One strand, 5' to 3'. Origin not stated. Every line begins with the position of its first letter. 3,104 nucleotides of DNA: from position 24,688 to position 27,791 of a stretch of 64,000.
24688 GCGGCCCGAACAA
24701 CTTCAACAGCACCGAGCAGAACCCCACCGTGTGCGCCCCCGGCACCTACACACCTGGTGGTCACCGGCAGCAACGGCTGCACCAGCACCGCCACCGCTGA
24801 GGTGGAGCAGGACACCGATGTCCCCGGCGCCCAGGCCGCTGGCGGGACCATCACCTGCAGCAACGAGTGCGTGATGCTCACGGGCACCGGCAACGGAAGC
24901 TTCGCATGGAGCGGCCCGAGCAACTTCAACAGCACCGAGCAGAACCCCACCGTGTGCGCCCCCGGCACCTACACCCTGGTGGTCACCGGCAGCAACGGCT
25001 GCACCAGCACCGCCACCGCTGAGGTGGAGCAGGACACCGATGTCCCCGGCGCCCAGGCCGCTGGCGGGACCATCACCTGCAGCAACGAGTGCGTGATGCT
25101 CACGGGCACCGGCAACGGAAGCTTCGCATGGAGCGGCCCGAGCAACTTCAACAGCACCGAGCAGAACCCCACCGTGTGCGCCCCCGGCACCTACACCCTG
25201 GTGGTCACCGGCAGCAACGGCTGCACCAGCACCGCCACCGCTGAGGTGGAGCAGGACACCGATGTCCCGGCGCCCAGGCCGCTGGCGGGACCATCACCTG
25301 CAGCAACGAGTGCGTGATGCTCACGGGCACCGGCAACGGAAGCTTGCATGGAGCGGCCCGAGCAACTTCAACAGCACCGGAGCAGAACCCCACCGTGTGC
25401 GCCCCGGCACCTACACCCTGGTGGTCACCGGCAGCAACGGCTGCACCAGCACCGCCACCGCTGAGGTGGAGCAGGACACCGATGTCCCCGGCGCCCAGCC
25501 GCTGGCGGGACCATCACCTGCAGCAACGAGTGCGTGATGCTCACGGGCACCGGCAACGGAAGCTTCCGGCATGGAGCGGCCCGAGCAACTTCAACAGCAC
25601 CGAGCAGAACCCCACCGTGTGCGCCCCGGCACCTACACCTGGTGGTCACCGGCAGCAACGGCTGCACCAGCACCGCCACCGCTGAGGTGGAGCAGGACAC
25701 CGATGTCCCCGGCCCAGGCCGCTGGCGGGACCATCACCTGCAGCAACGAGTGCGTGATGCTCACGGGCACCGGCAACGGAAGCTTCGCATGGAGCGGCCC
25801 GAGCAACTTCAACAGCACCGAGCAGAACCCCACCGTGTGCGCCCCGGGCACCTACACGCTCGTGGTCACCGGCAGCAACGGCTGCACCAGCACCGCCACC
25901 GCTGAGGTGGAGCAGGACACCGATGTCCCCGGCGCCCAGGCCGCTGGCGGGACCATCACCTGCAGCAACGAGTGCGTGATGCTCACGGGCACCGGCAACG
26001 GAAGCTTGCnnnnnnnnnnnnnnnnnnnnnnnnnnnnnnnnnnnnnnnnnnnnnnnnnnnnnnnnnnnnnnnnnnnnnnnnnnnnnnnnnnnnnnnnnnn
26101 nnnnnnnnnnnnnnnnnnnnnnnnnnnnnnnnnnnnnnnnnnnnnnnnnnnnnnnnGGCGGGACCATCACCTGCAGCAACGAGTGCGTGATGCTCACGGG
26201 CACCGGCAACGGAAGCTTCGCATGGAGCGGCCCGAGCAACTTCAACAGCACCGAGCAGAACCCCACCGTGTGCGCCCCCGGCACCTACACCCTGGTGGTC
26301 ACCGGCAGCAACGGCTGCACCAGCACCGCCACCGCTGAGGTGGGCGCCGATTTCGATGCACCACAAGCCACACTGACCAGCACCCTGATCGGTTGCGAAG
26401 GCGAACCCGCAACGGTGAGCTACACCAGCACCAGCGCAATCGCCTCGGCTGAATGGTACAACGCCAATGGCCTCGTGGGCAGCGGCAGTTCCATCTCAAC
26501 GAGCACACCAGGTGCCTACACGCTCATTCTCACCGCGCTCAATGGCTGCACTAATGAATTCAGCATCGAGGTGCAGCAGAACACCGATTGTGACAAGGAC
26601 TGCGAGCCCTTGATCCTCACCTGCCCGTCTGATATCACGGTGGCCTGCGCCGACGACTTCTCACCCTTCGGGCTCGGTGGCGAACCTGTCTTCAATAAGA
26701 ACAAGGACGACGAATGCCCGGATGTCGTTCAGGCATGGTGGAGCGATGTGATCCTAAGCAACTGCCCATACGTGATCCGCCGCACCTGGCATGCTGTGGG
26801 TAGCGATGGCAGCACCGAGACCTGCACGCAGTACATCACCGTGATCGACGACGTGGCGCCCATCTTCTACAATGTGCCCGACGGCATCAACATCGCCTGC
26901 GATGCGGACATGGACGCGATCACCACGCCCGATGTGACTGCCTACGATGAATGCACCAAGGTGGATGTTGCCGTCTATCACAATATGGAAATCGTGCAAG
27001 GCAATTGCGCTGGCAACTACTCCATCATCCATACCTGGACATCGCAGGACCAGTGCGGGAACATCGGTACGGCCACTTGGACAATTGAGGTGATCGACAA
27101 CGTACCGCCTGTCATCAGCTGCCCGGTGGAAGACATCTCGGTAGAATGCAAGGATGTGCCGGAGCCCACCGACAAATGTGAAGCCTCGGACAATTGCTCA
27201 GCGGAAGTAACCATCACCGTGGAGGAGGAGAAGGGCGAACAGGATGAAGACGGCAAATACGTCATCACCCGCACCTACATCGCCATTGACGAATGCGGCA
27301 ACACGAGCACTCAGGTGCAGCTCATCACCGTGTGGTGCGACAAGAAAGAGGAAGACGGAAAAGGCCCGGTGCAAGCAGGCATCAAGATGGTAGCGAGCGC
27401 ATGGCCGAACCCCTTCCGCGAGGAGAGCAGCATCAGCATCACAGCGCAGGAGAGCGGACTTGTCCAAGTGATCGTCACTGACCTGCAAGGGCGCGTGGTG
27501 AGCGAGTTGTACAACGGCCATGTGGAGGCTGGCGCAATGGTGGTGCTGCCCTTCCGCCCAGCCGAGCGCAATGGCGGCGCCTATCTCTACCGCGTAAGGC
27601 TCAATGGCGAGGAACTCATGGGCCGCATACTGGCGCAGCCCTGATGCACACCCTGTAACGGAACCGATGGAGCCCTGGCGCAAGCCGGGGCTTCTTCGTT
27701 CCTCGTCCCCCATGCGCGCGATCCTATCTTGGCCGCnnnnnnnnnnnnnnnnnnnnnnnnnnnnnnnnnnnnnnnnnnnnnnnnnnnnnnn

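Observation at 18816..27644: Giant T9SS cargo protein of about 2,900 aa with a homogenised array of about 19 222-bp repeats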

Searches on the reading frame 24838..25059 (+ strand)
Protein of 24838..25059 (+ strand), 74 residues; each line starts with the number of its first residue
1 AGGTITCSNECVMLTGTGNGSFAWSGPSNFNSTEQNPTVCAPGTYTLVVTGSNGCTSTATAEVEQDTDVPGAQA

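Call 42: search_solved_structures(query=A1, max_evalue=1)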
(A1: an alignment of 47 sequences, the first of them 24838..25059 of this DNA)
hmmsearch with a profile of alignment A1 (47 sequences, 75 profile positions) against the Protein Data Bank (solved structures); distinct sequences matched with E-value up to 1: 37.
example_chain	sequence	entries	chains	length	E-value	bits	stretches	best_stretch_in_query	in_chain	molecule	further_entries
9flp_A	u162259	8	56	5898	9.3e-149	486.8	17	7-66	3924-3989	The grappling hook protein A in the bacterium Aureispira sp. CCB-QB1 | The grappling hook protein A (GhpA) in the bacterium Aureispira sp. CCB-QB1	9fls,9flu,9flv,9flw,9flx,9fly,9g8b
1rd6_A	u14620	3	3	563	0.00018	24.5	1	21-66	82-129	Chitinase A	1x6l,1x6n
1nh6_A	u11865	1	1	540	0.00019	24.4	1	21-66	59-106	chitinase A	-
1edq_A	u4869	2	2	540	0.00019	24.4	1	21-66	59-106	CHITINASE A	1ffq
1ehn_A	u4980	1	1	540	0.00019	24.4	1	21-66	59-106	CHITINASE A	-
1eib_A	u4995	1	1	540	0.00019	24.4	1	21-66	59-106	CHITINASE A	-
1ffr_A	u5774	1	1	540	0.00019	24.4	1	21-66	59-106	CHITINASE A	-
1k9t_A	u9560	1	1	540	0.00019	24.4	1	21-66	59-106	CHITINASE A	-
5z7m_A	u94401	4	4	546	0.00019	24.4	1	21-66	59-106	Chitinase A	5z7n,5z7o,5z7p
8w96_A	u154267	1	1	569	0.0002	24.3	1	21-66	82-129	Chitinase A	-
1ctn_A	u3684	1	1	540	0.0002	24.3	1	21-66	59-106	CHITINASE A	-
2wk2_A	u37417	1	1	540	0.0002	24.3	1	21-66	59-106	CHITINASE A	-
2wly_A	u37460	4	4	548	0.00021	24.3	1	21-66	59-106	Chitinase | CHITINASE A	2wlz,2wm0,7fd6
5zl9_A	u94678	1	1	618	0.00022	24.2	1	21-66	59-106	Chitinase AB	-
4l9d_A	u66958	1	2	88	0.0005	23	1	20-69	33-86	Protease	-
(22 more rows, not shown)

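Call 51: predict_structure(alignment_id=A1)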
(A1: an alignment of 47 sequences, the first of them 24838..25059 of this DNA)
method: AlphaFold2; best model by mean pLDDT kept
length: 74 residues; sequences in the alignment: 47
mean_pLDDT: 88.3   pTM: 0.71
mean pLDDT of the five models: 88.3, 87.8, 85.8, 85.3, 82.8
residues with pLDDT >= 90: 51; 70-90: 16; 50-70: 4; < 50: 3
segments of 3 or more residues with pLDDT < 50: 72-74
pLDDT, mean of each block of 10 residues (from residue 1): 84 92 95 95 95 94 79 48
secondary structure, 60 per line:
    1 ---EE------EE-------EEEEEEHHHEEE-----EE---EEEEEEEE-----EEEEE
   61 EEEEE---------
elements in order: E21-26 E30-32 E43-50 E56-65

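Call 55: fold_search(model_id=the predicted structure, library=pdb)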
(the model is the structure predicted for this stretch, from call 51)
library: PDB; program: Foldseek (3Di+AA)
matches with E <= 10: 943; with E <= 0.001: 0
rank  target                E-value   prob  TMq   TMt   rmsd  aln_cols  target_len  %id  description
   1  4u6t_A                4.5e-03  1.00  0.64  0.56   3.7        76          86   24  Crystal structure of the Clostridium histolyticum colH collagenase polycystic kidney disease-like domain 2a at 1.76 An (released 2015-03-11)
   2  9flw_A                5.3e-03  1.00  0.66  0.10   2.3        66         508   29  CryoEM structure of the fragment-6 (3571-4078) in the grappling hook protein A (GhpA) in the bacterium Aureispira sp.  (released 2024-10-16)
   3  7wqp_R                6.9e-03  1.00  0.73  0.60   2.7        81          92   16  Adeno-associated virus serotype PHP.eB in complex with AAVR (released 2022-06-15)
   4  9flp_A                7.7e-03  1.00  0.75  0.07   3.4        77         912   30  CryoEM structure of the neck (1403-2314) in the grappling hook protein A (GhpA) in the bacterium Aureispira sp. CCB-QB (released 2024-10-16)
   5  9d7z_K                1.5e-02  1.00  0.58  0.26   4.8        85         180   21  Shigella flexneri bacteriophage Moo19 Icosahedral Reconstruction (released 2025-01-15)
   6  1l0q_A                1.8e-02  1.00  0.64  0.14   5.6        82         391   22  Tandem YVTN beta-propeller and PKD domains from an archaeal surface layer protein (released 2002-11-06)
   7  6nz0_Z                2.0e-02  1.00  0.55  0.45   4.4        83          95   20  Cryo-EM structure of AAV-2 in complex with AAVR PKD domains 1 and 2 (released 2019-06-12)
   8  2y72_A                2.1e-02  1.00  0.67  0.59   3.2        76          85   18  Crystal structure of the PKD Domain of Collagenase G from Clostridium Histolyticum at 1.18 Angstrom Resolution. (released 2011-09-28)
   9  9lbz_q                2.1e-02  1.00  0.60  0.26   5.3        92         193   15  unique-vertex of mature phage N4 (released 2025-04-16)
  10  4tn9_A                2.4e-02  1.00  0.67  0.59   3.2        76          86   18  Crystal structure of Clostridium histolyticum ColG collagenase polycystic kidney disease-like domain at 1.4 Angstrom r (released 2015-03-11)
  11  4jrw_A                2.4e-02  1.00  0.62  0.54   3.7        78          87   19  Crystal structure of Clostridium histolyticum colg collagenase PKD domain 2 at 1.6 Angstrom resolution (released 2014-05-21)
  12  5aea_A                2.4e-02  1.00  0.60  0.47   4.3        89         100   22  Crystal structure of human NCAM domain 1 (released 2016-04-13)
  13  9e99_K                2.7e-02  1.00  0.60  0.19   5.3        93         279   15  Cryo-EM reconstruction of Escherichia phage N4 capsid (released 2025-02-19)
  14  9e99_J                3.0e-02  1.00  0.59  0.18   6.1        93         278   16  Cryo-EM reconstruction of Escherichia phage N4 capsid (released 2025-02-19)
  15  4jgu_A                3.2e-02  1.00  0.66  0.53   2.7        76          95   26  Crystal structure of Clostridium histolyticum ColH collagenase polycystic kidney-disease-like domain 2b at 1.4 Angstro (released 2014-03-05)
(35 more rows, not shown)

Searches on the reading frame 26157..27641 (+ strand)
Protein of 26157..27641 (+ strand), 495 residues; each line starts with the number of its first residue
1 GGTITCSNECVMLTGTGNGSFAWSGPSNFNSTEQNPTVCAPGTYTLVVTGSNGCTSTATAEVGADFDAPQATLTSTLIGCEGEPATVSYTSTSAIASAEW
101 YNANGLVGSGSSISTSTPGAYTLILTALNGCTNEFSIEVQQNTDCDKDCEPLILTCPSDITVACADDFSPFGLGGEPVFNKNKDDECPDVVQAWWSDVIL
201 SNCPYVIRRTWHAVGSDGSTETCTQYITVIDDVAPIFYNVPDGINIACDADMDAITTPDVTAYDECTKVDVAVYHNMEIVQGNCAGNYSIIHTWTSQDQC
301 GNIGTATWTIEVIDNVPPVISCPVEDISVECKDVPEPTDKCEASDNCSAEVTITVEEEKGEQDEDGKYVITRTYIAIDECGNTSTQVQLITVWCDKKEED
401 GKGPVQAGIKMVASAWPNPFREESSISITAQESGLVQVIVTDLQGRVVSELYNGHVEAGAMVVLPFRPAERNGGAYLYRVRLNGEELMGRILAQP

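Call 13: search_protein_families(library=pfam, max_evalue=0.01, proteins=[window:26157-27641:+])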
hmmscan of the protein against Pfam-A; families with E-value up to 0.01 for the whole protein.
window:26157-27641:+ (495 aa): 1 family
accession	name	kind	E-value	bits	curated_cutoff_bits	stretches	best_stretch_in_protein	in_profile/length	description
PF23237.1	HYR_4C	-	9.7e-06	26.1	27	1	325-392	7-73/73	HYR-like domain with 4 cysteines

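Call 14: search_protein_families(library=ncbifam, max_evalue=0.01, proteins=[window:26157-27641:+])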
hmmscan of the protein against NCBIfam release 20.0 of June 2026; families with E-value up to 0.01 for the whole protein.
window:26157-27641:+ (495 aa): 4 families
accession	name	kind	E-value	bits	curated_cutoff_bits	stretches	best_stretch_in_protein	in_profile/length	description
TIGR04183.1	Por_Secre_tail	domain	2.2e-06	27.6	23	1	416-486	2-64/72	T9SS type A sorting domain-containing protein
NF038113.1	T9SSA_dep_M36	equivalog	0.00011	20.6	885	1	414-487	794-862/869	T9SS-dependent M36 family metallopeptidase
NF005176.1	PRK06655.1-1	equivalog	0.0018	18.2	230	0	429-463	92-126/197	flagellar hook assembly protein FlgD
NF052323.1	T9SSA_dep_M6i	equivalog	0.006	14.6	600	1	415-452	960-997/1043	T9SS-dependent M6-like inactivated metalloprotease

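Call 44: search_solved_structures(query=window:26157-27641:+, max_evalue=0.1, show_alignments=1)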
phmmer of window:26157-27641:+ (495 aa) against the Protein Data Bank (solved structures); distinct sequences matched with E-value up to 0.1: 1.
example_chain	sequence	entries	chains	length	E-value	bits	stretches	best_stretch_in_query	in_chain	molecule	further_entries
9flp_A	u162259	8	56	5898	6.7e-27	97.9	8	5-136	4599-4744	The grappling hook protein A in the bacterium Aureispira sp. CCB-QB1 | The grappling hook protein A (GhpA) in the bacterium Aureispira sp. CCB-QB1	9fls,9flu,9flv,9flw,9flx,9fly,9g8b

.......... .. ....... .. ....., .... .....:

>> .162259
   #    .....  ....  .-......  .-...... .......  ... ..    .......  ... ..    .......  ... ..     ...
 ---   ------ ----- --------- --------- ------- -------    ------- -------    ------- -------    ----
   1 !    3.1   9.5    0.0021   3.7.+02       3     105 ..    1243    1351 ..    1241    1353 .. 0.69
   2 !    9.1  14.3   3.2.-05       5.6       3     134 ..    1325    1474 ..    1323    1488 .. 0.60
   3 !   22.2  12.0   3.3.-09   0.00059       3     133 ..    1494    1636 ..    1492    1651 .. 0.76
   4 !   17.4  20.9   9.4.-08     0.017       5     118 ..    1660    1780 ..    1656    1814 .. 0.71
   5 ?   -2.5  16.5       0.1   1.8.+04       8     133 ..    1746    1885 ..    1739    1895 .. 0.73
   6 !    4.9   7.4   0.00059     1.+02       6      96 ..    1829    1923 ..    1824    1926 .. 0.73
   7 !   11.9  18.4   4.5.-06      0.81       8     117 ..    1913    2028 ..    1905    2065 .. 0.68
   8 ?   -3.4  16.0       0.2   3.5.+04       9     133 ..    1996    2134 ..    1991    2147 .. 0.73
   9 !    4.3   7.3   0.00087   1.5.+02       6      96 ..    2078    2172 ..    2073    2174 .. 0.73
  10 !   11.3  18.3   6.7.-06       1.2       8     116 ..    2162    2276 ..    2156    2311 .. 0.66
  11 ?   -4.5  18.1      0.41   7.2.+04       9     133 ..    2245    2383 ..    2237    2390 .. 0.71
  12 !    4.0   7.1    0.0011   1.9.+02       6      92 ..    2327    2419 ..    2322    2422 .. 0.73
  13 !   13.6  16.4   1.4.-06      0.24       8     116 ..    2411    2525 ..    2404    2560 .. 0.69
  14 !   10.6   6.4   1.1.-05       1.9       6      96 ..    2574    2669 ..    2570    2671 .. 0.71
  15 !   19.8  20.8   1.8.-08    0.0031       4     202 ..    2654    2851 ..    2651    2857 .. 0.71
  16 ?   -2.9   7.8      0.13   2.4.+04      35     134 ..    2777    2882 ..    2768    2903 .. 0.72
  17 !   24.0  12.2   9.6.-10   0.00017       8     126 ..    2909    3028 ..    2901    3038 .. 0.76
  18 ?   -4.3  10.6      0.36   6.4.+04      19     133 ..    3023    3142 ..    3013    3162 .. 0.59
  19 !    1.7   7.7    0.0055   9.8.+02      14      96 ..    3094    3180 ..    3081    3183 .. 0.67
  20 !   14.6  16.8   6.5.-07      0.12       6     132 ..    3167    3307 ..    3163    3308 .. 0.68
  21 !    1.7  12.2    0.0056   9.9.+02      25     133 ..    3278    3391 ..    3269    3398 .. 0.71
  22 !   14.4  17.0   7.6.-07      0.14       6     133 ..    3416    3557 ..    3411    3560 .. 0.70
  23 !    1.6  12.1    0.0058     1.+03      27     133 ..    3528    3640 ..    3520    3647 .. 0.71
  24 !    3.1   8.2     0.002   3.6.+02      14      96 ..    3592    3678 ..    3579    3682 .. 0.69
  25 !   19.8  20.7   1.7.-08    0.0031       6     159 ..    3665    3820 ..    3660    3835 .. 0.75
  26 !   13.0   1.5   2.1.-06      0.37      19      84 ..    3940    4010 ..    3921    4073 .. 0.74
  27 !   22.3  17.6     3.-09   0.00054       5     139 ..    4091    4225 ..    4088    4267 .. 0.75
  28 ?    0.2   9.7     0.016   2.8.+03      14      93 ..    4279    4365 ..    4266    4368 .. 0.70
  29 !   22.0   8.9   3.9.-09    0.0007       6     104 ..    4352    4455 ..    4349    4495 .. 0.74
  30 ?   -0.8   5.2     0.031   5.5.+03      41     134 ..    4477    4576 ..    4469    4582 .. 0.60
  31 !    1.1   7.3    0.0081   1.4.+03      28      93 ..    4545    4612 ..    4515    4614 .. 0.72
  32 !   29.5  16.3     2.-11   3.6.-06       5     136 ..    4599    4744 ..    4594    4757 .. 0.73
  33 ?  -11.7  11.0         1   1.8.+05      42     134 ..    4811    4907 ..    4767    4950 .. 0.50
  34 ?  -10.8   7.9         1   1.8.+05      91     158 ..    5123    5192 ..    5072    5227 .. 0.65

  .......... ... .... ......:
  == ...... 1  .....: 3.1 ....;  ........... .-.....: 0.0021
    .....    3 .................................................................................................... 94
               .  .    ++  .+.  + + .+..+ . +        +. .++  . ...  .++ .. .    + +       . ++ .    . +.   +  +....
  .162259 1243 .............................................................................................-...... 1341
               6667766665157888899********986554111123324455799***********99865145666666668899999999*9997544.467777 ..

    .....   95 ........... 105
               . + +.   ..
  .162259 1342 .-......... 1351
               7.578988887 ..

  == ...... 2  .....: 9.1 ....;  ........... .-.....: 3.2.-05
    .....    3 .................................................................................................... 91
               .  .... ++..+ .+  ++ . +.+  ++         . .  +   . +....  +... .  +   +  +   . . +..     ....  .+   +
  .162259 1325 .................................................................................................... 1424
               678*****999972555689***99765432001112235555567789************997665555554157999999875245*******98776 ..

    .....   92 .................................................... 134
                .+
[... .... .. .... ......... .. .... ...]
